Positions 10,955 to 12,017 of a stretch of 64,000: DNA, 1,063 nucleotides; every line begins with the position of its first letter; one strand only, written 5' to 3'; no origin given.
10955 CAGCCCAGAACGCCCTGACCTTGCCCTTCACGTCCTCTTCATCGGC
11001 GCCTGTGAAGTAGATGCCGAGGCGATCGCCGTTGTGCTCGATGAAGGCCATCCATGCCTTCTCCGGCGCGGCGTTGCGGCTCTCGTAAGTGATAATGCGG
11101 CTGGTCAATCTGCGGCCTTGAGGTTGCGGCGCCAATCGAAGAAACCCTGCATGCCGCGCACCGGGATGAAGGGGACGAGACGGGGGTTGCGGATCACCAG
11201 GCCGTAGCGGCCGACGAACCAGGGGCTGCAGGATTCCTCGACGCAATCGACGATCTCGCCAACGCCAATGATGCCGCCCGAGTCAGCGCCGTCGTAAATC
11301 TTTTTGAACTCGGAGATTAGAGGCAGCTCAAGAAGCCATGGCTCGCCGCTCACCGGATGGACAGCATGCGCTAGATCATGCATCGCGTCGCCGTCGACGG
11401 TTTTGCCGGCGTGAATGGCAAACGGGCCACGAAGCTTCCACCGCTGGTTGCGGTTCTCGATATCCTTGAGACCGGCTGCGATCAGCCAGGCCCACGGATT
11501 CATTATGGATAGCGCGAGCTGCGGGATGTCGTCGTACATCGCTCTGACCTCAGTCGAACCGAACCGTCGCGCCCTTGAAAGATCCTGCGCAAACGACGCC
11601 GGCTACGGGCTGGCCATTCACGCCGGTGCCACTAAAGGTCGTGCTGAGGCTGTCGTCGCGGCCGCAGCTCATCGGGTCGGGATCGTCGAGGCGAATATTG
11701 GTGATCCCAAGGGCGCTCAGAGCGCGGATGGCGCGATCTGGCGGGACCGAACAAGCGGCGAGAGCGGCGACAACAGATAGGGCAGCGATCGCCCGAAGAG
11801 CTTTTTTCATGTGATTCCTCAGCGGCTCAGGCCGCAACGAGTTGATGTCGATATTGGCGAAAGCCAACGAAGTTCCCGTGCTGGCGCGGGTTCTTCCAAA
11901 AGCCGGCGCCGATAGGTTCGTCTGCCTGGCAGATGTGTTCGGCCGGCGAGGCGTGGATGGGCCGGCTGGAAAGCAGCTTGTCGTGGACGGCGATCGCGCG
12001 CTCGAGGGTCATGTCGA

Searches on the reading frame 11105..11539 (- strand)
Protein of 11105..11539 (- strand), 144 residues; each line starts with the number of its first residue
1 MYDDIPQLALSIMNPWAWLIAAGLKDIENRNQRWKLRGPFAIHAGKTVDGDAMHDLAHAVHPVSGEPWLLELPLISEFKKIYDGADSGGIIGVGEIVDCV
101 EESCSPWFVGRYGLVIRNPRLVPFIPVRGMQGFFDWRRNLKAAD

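Call 5: search_protein_families(library=pfam, proteins=[window:11105-11539:-], max_evalue=0.01)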
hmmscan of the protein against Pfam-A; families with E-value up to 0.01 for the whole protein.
window:11105-11539:- (144 aa): 0 families

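Call 10: search_protein_families(library=phrogs, proteins=[window:11105-11539:-], max_evalue=0.001)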
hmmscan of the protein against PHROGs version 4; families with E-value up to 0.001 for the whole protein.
window:11105-11539:- (144 aa): 1 family
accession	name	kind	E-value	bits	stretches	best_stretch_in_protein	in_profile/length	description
phrog_3193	-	unknown function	2.3e-42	146.4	1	6-141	84-211/269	-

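Call 40: search_protein_families(library=pfam, proteins=[window:11105-11539:-], max_evalue=5)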
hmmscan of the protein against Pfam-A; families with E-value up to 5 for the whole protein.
window:11105-11539:- (144 aa): 1 family
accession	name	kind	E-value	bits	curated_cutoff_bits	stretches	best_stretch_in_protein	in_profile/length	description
PF04266.20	ASCH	-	0.16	13.1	21.2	1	10-46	1-38/103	ASCH domain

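Call 53: search_protein_families(library=ncbifam, proteins=[window:11105-11539:-], max_evalue=0.01)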
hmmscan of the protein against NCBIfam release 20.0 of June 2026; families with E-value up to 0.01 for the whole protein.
window:11105-11539:- (144 aa): 0 families

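Call 84: search_protein_families(library=pfam, alignment_id=A3, max_evalue=1)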
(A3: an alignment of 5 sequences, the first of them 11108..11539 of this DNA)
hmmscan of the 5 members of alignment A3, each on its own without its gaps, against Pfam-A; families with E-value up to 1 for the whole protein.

A. member 1, window:11108-11539:- (144 aa): 1 family
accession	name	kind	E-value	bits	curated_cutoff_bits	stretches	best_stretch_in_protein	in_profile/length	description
PF04266.20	ASCH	-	0.16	13.1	21.2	1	10-46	1-38/103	ASCH domain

B. families by the number of members that match (of 5 scanned): 2 families
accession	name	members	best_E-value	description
PF04266.20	ASCH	4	0.0025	ASCH domain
PF02378.23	PTS_EIIC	1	0.26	Phosphotransferase system, EIIC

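Call 85: search_solved_structures(query=A3, max_evalue=1)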
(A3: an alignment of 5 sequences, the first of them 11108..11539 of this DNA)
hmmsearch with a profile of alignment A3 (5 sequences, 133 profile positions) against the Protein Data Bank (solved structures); distinct sequences matched with E-value up to 1: 13.
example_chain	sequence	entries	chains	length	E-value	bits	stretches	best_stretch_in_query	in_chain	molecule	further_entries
8yxw_A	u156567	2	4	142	7.7e-10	42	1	9-98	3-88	Activating signal cointegrator 1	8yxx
8yew_A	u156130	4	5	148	8.5e-10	41.9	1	9-98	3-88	Activating signal cointegrator 1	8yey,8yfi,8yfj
2e5o_A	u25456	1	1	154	9e-10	41.8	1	9-98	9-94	Activating signal cointegrator 1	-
9kyk_A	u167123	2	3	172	1.3e-09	41.3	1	9-98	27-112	Activating signal cointegrator 1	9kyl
8alz_A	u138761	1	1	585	1e-08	38.4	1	9-97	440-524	Activating signal cointegrator 1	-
5y7d_A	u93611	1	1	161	4e-05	26.8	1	10-94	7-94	Protein CXorf40A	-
6kit_A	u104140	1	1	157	0.00035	23.7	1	9-92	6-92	Uncharacterized protein CXorf40 homolog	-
9kyi_A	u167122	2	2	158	0.00036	23.7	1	9-92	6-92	Protein EOLA1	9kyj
6kir_A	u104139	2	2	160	0.00036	23.7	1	9-92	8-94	Uncharacterized protein CXorf40 homolog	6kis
2dp9_A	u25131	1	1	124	0.00068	22.8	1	2-48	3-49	Hypothetical protein TTHA0113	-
1wk2_A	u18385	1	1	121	0.0019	21.3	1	5-48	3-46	HYPOTHETICAL PROTEIN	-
6hnv_A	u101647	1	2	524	0.7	13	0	73-130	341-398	Aromatic-amino-acid:2-oxoglutarate transaminase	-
6hnd_A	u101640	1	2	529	0.71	13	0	73-130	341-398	Aromatic-amino-acid:2-oxoglutarate transaminase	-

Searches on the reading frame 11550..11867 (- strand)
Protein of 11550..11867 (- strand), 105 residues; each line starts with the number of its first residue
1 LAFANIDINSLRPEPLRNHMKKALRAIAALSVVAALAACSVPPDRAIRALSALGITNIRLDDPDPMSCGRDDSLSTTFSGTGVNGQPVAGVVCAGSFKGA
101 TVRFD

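Call 5: search_protein_families(library=pfam, proteins=[window:11550-11867:-], max_evalue=0.01)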
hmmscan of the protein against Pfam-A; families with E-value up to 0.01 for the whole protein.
window:11550-11867:- (105 aa): 0 families

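Call 10: search_protein_families(library=phrogs, proteins=[window:11550-11867:-], max_evalue=0.001)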
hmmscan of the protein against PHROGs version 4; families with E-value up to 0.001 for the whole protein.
window:11550-11867:- (105 aa): 1 family
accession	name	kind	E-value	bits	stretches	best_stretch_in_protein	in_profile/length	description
phrog_902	-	unknown function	9.5e-19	68.9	1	18-104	3-99/118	-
